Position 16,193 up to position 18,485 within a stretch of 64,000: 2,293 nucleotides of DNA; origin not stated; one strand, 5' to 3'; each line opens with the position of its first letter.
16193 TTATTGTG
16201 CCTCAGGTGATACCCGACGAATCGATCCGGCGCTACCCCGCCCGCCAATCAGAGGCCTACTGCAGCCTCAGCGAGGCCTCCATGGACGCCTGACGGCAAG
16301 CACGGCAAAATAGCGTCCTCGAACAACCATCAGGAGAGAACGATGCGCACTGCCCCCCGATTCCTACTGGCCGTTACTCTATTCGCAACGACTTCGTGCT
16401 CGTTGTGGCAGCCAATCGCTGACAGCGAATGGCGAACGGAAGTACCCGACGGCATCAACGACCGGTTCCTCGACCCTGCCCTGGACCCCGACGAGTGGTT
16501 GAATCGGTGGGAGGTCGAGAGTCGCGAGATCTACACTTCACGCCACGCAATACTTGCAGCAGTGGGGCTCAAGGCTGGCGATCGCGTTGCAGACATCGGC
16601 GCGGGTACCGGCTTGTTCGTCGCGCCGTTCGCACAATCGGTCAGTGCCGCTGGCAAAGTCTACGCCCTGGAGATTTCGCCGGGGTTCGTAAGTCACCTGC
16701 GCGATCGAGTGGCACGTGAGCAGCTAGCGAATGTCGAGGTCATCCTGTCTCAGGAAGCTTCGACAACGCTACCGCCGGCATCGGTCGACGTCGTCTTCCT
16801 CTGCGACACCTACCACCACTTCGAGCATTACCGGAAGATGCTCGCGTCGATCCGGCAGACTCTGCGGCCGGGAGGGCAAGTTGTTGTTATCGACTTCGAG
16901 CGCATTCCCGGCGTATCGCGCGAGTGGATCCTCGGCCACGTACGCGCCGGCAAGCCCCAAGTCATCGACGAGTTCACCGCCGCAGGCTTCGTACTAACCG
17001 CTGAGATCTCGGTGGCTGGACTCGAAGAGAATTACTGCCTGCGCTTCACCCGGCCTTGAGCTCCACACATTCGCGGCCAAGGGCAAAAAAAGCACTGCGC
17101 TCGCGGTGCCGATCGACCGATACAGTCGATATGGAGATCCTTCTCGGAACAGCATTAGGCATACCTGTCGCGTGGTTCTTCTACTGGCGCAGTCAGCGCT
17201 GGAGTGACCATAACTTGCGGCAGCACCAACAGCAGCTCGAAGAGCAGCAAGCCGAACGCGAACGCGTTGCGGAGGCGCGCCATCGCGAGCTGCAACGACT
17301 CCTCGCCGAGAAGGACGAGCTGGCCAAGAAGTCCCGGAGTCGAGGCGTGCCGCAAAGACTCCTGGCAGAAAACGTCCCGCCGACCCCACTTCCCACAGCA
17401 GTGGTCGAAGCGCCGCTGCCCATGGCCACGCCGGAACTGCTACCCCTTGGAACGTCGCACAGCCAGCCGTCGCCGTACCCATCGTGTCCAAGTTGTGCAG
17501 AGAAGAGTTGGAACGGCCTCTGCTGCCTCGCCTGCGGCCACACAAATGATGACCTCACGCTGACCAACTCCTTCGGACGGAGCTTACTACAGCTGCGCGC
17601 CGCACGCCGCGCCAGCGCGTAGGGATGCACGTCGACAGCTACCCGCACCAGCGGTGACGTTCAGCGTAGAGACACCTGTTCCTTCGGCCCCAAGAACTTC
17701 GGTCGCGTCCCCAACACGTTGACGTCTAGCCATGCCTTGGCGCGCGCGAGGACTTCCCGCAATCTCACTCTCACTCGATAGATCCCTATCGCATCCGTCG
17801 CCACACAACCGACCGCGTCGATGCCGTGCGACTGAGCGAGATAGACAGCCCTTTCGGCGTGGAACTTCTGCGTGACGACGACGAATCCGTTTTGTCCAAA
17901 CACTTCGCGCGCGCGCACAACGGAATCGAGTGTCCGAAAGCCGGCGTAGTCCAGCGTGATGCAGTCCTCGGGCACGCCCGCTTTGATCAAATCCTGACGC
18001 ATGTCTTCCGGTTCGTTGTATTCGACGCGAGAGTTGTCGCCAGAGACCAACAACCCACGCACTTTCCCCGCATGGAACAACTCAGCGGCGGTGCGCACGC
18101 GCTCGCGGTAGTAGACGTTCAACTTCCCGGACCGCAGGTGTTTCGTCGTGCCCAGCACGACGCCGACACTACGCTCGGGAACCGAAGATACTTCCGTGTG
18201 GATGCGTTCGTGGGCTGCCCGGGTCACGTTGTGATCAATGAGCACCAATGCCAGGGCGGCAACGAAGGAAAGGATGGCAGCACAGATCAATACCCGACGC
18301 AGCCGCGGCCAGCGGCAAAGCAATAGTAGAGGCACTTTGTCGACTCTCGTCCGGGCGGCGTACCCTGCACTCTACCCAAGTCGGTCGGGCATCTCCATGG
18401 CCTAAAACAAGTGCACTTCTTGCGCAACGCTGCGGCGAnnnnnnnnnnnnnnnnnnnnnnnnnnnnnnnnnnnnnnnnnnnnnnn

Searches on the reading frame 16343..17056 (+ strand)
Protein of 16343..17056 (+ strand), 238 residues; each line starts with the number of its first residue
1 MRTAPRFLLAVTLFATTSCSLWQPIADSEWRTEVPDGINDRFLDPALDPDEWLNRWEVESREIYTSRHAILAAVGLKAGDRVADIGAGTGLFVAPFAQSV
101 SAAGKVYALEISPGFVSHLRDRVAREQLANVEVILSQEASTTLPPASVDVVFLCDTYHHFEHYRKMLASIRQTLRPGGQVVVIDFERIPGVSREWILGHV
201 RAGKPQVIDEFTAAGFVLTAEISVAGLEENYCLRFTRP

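Call 52: search_protein_families(library=pfam, proteins=[window:16343-17056:+], max_evalue=0.001)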
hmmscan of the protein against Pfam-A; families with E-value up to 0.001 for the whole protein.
window:16343-17056:+ (238 aa): 15 families
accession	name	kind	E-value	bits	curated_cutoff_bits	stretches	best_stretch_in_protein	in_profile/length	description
PF08241.18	Methyltransf_11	-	9.7e-17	61.8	21.2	1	84-182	2-95/95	Methyltransferase domain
PF13649.12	Methyltransf_25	-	1.9e-16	60.9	27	1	82-178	1-97/97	Methyltransferase domain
PF08242.18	Methyltransf_12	-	1.6e-15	58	30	1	84-179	2-97/98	Methyltransferase domain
PF13847.12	Methyltransf_31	-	9.5e-13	48.5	27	1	77-193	2-115/145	Methyltransferase domain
PF01209.24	Ubie_methyltran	-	7.7e-12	45.5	20.1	1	69-188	38-157/233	ubiE/COQ5 methyltransferase family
PF13489.12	Methyltransf_23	-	1.4e-11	44.8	27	1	69-187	12-121/164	Methyltransferase domain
PF01135.25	PCMT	-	2.7e-07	31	20.3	1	71-139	66-134/210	Protein-L-isoaspartate(D-aspartate) O-methyltransferase (PCMT)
PF13578.12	Methyltransf_24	-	1.8e-06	29.2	26.3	1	85-182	3-102/105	Methyltransferase domain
PF00891.24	Methyltransf_2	-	7.6e-06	25.8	22.3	1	68-184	52-166/210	O-methyltransferase domain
PF01728.25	FtsJ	-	2.3e-05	24.9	24.1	1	70-182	12-137/181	FtsJ-like methyltransferase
PF05175.20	MTS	-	3e-05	24.1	23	1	77-184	30-140/170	Methyltransferase small domain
PF00398.26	RrnaAD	-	6e-05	22.7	24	1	69-136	21-83/263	Ribosomal RNA adenine dimethylase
PF02475.24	TRM5-TYW2_MTfase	-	7.3e-05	23.2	28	1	66-153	26-110/164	TRM5/TYW2 methyltransferase domain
PF02390.23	Methyltransf_4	-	0.0001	22.3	24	1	82-182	5-115/173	Putative methyltransferase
PF02353.26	CMAS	-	0.00018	21.4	27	1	68-182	52-164/273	Mycolic acid cyclopropane synthetase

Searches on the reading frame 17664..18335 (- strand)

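Call 52: search_protein_families(library=pfam, proteins=[window:17664-18335:-], max_evalue=0.001)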
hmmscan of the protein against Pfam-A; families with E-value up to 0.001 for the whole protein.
window:17664-18335:- (224 aa): 1 family
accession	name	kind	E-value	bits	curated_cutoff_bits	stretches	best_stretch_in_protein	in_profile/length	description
PF02698.23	DUF218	-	1.5e-21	77.1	27.6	1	59-194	4-130/133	DUF218 domain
